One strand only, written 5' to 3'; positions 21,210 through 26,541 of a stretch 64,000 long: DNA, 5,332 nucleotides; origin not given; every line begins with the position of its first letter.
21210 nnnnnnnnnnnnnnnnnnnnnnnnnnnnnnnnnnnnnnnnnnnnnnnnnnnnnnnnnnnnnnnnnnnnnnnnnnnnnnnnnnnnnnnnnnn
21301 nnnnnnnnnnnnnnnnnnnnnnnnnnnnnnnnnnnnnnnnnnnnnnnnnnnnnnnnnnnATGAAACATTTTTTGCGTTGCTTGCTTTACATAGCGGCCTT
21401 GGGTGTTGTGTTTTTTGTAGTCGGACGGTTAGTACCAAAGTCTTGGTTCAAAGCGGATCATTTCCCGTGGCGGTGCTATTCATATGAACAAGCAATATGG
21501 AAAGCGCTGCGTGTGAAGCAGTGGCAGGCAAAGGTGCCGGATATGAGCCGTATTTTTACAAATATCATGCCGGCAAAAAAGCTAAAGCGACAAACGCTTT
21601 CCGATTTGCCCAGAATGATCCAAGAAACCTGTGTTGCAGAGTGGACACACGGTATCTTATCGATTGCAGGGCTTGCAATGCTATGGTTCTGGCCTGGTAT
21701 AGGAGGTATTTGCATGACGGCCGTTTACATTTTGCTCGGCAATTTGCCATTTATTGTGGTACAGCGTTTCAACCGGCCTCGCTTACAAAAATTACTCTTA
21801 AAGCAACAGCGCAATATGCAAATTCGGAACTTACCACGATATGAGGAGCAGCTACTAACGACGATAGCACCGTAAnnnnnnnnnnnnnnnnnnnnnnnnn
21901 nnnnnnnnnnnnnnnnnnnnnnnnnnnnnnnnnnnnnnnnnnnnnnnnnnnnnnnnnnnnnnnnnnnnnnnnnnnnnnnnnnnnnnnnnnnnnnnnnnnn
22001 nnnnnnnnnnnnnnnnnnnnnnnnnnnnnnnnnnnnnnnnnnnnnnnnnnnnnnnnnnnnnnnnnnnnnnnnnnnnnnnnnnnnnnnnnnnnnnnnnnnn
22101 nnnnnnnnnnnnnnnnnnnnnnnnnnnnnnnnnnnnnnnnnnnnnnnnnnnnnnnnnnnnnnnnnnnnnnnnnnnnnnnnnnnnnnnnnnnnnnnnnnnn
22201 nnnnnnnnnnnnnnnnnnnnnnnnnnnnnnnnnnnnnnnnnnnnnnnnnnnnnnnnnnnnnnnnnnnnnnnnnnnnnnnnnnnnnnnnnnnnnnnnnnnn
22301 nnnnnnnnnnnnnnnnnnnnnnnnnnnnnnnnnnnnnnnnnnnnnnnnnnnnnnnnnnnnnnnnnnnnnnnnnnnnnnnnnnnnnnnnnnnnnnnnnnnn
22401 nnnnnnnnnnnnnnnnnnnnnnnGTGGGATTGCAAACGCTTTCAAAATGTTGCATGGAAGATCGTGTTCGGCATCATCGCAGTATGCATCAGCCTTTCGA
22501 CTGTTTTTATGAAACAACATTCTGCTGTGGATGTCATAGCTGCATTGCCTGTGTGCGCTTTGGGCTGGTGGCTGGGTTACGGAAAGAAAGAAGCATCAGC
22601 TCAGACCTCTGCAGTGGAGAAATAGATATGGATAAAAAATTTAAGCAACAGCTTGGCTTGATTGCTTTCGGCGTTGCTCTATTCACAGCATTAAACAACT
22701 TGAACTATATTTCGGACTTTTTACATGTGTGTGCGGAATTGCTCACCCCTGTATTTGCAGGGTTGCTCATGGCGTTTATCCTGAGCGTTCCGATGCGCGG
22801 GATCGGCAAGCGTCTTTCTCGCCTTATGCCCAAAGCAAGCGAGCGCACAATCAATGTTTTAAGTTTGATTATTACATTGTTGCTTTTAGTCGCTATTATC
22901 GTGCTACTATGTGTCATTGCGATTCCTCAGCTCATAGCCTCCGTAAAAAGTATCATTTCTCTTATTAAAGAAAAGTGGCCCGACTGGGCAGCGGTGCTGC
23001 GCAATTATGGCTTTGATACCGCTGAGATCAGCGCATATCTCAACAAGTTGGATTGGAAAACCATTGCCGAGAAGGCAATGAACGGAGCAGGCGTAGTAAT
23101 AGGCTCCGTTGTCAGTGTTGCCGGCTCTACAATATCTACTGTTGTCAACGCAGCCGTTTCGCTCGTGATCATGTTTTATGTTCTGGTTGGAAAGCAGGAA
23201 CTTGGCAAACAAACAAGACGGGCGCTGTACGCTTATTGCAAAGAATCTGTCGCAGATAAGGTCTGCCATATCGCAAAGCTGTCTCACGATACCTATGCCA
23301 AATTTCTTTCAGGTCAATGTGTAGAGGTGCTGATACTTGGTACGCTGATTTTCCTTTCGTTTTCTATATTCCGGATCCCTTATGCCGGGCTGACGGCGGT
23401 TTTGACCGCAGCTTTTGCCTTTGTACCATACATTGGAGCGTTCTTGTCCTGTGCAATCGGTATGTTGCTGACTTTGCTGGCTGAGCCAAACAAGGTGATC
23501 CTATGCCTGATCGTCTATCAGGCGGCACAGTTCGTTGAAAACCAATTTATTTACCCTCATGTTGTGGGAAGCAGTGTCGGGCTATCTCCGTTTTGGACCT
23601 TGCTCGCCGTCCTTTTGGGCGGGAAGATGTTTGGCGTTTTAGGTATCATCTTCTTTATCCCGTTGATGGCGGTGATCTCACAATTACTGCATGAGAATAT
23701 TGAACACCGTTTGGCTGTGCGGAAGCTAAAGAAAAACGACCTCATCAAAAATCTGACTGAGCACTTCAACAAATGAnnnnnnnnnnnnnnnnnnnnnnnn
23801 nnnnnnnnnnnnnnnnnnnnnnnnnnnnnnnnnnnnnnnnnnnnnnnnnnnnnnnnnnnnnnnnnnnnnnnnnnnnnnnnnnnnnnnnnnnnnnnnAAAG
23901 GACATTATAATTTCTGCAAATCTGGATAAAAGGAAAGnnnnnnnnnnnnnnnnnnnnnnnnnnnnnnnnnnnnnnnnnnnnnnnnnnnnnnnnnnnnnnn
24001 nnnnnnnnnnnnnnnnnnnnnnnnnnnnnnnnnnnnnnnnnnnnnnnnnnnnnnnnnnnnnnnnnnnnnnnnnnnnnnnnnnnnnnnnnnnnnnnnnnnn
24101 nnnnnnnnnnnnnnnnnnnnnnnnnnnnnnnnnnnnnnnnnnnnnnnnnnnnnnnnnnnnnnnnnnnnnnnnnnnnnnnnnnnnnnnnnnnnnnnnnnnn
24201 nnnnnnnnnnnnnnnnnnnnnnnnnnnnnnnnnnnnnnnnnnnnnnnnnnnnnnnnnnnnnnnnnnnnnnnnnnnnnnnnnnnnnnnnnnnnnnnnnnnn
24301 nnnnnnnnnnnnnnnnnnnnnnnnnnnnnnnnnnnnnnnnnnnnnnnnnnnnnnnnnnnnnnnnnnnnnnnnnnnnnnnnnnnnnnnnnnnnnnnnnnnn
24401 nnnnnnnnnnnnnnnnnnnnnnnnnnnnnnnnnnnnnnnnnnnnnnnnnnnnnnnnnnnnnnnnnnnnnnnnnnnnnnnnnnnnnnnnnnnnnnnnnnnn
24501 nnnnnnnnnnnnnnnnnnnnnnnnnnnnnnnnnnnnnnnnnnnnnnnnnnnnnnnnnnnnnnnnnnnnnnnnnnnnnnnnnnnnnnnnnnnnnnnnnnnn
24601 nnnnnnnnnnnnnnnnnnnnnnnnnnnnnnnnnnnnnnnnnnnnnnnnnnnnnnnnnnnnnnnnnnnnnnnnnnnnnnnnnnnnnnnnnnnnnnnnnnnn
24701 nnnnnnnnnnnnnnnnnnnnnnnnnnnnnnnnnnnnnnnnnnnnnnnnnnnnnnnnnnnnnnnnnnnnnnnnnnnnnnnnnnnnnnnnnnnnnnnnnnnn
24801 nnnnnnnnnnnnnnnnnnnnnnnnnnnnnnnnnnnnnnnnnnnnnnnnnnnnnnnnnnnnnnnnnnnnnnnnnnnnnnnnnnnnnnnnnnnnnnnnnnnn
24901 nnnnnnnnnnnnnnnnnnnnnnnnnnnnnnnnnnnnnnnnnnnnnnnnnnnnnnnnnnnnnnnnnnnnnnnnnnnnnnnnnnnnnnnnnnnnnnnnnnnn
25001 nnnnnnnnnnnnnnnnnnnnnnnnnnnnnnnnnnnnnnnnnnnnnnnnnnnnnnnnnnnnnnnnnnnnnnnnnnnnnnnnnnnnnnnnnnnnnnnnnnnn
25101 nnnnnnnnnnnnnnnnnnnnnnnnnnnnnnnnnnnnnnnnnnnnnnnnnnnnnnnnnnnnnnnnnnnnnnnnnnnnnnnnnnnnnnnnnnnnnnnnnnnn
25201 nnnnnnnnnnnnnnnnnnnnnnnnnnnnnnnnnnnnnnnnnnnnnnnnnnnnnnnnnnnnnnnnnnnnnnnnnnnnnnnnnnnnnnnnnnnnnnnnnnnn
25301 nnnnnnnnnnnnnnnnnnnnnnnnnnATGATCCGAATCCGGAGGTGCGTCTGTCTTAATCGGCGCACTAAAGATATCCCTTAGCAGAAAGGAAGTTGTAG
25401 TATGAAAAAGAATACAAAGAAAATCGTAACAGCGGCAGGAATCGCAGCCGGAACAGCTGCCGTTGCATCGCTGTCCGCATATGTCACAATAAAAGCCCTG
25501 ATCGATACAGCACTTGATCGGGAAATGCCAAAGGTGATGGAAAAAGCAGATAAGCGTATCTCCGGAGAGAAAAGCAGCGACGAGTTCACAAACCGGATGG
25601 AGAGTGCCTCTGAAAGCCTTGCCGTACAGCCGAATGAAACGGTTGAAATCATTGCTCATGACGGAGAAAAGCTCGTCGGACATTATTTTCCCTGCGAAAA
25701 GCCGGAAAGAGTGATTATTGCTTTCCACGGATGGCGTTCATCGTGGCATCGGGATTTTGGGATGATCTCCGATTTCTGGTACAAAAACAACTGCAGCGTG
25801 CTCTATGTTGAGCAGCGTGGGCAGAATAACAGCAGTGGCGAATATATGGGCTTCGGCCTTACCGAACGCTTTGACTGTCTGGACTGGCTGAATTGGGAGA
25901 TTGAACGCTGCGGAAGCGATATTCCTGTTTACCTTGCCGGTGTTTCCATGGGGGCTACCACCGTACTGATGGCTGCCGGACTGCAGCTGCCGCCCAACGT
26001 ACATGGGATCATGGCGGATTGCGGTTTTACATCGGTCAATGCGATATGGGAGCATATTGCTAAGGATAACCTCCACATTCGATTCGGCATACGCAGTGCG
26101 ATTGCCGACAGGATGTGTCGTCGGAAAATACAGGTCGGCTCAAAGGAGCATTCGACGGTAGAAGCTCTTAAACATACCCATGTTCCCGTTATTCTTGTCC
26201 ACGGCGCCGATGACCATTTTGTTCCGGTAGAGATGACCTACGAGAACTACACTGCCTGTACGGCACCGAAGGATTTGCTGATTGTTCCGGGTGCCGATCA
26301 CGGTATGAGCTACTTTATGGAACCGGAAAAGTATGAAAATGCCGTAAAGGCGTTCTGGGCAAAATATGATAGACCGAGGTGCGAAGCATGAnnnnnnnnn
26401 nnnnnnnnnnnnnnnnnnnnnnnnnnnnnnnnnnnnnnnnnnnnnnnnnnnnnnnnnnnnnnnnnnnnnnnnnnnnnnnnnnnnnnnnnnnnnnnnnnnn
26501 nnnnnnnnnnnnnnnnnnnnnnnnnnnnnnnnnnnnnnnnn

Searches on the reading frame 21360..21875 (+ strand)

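Call 25: search_protein_families(library=pfam, proteins=[window:21360-21875:+])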
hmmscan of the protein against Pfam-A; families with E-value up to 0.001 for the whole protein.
window:21360-21875:+ (171 aa): 1 family
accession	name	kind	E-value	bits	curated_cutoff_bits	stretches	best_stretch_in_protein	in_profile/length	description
PF18927.5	CrtO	-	1.3e-29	103.4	27.3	1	26-146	1-121/123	Glycosyl-4,4'-diaponeurosporenoate acyltransferase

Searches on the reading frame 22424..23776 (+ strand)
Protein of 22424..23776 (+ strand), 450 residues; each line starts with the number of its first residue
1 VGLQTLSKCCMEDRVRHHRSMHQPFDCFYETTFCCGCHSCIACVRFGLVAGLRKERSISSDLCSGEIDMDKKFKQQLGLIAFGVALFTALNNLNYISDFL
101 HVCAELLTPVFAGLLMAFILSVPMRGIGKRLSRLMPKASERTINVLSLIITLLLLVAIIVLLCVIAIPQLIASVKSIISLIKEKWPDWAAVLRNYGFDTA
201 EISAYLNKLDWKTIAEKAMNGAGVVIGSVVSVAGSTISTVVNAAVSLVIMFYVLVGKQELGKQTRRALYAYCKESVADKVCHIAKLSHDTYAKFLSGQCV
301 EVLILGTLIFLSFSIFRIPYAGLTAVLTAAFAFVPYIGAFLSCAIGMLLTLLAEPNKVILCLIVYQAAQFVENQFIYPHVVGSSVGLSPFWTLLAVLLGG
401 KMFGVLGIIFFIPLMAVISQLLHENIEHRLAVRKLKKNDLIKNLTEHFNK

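Call 25: search_protein_families(library=pfam, proteins=[window:22424-23776:+])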
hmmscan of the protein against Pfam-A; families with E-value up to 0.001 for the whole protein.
window:22424-23776:+ (450 aa): 1 family
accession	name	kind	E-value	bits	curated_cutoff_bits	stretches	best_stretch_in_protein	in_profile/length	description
PF01594.21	AI-2E_transport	-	2.6e-47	162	34.3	1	99-423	17-324/327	AI-2E family transporter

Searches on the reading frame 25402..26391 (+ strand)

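Call 47: search_protein_families(library=pfam, proteins=[window:25402-26391:+])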
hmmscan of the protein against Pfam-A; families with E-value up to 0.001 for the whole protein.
window:25402-26391:+ (329 aa): 6 families
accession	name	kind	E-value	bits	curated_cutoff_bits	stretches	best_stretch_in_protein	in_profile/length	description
PF12146.15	Hydrolase_4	-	5.3e-10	39.4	27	1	100-205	2-106/239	Serine aminopeptidase, S33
PF02129.25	Peptidase_S15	-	2.2e-08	34.6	23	0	133-214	54-134/262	X-Pro dipeptidyl-peptidase (S15 family)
PF00561.26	Abhydrolase_1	-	6.3e-08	33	25.8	1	104-225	2-122/245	alpha/beta hydrolase fold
PF12697.13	Abhydrolase_6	-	1.5e-06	29.5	26.3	1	108-311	4-214/217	Alpha/beta hydrolase family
PF00326.27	Peptidase_S9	-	3.7e-05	23.7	22.6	1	176-321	66-208/213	Prolyl oligopeptidase family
PF02230.22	Abhydrolase_2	-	0.00052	20.4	23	0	257-292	152-191/217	Phospholipase/Carboxylesterase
